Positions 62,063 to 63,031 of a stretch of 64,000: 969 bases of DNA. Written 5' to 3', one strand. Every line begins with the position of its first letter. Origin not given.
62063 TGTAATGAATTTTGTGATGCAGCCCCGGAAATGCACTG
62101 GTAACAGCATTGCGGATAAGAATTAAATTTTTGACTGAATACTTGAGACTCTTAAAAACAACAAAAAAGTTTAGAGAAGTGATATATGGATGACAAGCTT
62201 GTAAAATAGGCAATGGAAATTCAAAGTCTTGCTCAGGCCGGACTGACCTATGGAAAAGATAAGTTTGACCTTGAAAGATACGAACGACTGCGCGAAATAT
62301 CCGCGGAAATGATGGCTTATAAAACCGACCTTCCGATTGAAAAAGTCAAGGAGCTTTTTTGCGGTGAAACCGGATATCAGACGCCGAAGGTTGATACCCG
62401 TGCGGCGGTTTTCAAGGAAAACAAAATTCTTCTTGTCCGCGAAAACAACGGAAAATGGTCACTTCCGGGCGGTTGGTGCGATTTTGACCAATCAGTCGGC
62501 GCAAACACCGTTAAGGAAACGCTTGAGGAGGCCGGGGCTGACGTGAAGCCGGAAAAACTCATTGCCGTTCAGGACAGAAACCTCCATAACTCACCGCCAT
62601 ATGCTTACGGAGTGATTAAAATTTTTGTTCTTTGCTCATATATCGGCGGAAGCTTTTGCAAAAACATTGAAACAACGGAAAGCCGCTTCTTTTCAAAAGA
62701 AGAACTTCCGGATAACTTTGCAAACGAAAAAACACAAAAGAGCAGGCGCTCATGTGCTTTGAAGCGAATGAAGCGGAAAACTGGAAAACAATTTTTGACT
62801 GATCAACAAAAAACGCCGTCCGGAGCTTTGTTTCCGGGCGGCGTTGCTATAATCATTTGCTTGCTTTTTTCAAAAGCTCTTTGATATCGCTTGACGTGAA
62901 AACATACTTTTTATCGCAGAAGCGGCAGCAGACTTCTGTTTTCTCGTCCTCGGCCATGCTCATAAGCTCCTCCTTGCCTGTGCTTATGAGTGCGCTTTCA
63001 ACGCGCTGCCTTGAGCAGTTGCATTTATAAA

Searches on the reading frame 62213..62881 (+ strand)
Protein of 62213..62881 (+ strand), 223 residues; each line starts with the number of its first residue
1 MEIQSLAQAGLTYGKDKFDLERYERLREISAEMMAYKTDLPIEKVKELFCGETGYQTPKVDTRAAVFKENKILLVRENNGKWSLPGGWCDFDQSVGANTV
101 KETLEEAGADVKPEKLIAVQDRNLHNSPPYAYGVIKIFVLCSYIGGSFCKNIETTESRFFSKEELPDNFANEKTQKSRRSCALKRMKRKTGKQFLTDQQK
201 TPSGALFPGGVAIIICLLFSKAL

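Call 65: search_protein_families(library=pfam, proteins=[window:62213-62881:+], max_evalue=0.001)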
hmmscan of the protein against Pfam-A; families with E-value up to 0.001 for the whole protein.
window:62213-62881:+ (223 aa): 2 families
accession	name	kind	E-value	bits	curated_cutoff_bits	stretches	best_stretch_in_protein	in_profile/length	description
PF12535.13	Nudix_N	-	1.9e-25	88.7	27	1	2-49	9-56/56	Hydrolase of X-linked nucleoside diphosphate N terminal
PF00293.34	NUDIX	-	2.2e-06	28.1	21.1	1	63-126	7-73/134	NUDIX domain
